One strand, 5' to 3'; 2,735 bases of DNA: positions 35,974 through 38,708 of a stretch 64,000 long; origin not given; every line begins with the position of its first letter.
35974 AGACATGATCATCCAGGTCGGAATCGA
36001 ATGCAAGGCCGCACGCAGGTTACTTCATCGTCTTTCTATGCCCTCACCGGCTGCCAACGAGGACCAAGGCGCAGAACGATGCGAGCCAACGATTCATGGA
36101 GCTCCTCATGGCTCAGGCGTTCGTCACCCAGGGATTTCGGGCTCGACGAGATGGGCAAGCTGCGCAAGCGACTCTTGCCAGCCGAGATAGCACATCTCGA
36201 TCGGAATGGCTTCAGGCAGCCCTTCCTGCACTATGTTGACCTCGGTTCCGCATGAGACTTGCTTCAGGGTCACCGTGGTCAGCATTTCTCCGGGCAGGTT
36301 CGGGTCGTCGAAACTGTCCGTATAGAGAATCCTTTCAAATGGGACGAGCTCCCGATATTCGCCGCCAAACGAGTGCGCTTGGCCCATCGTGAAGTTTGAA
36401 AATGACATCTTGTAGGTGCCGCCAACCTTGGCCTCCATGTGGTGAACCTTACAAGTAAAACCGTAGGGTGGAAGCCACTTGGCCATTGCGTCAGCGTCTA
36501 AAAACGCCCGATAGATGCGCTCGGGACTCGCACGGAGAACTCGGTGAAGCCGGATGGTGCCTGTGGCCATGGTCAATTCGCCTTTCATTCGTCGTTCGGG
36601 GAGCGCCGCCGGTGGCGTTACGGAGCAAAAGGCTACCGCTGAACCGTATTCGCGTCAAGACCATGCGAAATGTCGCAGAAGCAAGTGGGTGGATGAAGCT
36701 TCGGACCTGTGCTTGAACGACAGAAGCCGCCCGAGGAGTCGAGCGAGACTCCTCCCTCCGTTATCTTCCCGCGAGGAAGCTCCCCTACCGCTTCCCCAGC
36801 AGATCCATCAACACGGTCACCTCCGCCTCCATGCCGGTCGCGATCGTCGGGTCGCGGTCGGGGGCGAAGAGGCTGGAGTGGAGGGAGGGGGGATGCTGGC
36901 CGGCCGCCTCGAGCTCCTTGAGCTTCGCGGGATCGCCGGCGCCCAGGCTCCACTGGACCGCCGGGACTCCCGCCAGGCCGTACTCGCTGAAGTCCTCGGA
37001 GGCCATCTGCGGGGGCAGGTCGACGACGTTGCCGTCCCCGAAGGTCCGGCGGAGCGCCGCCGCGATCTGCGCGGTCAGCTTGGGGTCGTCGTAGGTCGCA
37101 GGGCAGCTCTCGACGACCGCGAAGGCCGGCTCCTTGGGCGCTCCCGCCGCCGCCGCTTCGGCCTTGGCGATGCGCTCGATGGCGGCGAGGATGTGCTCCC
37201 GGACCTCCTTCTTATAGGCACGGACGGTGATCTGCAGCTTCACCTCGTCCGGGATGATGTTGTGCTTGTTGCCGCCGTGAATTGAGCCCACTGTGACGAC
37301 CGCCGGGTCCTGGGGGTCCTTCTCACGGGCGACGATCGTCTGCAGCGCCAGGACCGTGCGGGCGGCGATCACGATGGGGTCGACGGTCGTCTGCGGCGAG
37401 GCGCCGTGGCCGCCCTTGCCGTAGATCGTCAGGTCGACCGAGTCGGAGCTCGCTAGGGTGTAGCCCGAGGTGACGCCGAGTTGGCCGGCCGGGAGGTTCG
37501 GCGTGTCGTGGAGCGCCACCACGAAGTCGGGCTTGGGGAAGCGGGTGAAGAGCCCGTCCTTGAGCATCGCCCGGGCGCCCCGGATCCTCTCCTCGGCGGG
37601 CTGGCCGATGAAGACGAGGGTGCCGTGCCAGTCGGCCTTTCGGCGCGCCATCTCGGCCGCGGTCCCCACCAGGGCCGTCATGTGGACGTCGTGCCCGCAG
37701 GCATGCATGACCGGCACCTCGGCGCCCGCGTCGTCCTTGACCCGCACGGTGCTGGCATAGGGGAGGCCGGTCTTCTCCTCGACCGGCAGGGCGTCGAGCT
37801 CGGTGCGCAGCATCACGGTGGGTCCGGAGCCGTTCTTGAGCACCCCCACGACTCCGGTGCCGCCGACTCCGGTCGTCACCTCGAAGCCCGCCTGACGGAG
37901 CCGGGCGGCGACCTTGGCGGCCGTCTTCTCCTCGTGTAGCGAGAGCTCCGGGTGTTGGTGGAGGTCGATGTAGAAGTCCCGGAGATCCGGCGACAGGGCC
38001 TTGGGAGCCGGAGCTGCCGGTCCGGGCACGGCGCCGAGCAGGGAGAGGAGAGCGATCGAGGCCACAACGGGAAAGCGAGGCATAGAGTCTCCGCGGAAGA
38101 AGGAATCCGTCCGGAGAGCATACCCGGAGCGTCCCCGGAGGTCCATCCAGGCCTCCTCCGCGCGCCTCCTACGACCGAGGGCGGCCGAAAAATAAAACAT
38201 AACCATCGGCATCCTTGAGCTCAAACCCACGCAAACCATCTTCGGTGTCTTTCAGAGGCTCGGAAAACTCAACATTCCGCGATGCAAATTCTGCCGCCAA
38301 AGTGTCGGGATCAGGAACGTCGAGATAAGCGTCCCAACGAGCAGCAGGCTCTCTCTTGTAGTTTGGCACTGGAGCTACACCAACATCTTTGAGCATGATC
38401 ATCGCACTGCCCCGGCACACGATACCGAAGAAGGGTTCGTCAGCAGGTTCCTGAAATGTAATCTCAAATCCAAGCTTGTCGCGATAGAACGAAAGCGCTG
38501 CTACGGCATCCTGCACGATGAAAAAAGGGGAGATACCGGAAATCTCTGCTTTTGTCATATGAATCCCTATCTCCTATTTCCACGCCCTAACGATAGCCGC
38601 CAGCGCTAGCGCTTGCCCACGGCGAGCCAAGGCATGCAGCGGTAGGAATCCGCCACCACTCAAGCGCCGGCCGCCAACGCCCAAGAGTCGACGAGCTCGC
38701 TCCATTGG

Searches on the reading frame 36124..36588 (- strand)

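Call 6: search_protein_families(library=pfam, proteins=[window:36124-36588:-], max_evalue=0.01)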
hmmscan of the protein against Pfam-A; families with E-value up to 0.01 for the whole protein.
window:36124-36588:- (154 aa): 2 families
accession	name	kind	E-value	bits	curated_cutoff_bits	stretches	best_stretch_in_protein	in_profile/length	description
PF08327.17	AHSA1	-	1e-31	110.2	22.1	1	19-149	1-125/125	Activator of Hsp90 ATPase homolog 1-like protein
PF10604.15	Polyketide_cyc2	-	0.00093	19.9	27.4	1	12-83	4-70/142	Polyketide cyclase / dehydrase and lipid transport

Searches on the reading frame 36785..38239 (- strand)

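Call 6: search_protein_families(library=pfam, proteins=[window:36785-38239:-], max_evalue=0.01)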
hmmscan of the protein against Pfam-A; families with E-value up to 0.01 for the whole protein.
window:36785-38239:- (484 aa): 2 families
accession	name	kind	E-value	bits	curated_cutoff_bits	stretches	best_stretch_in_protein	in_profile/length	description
PF01546.33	Peptidase_M20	-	4.2e-31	108.9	24.6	1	143-436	1-178/206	Peptidase family M20/M25/M40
PF07687.19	M20_dimer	-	2.7e-17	63.1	21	1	265-363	6-104/107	Peptidase dimerisation domain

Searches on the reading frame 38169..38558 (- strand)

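Call 6: search_protein_families(library=pfam, proteins=[window:38169-38558:-], max_evalue=0.01)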
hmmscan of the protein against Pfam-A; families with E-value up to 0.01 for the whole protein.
window:38169-38558:- (129 aa): 2 families
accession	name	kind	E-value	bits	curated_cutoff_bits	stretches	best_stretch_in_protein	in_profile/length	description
PF00903.31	Glyoxalase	-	7e-10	39.8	20.6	1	13-122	7-119/121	Glyoxalase/Bleomycin resistance protein/Dioxygenase superfamily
PF22677.2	Ble-like_N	-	0.0029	17.8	24.5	1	15-34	9-28/41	Bleomycin resistance protein-like N-terminal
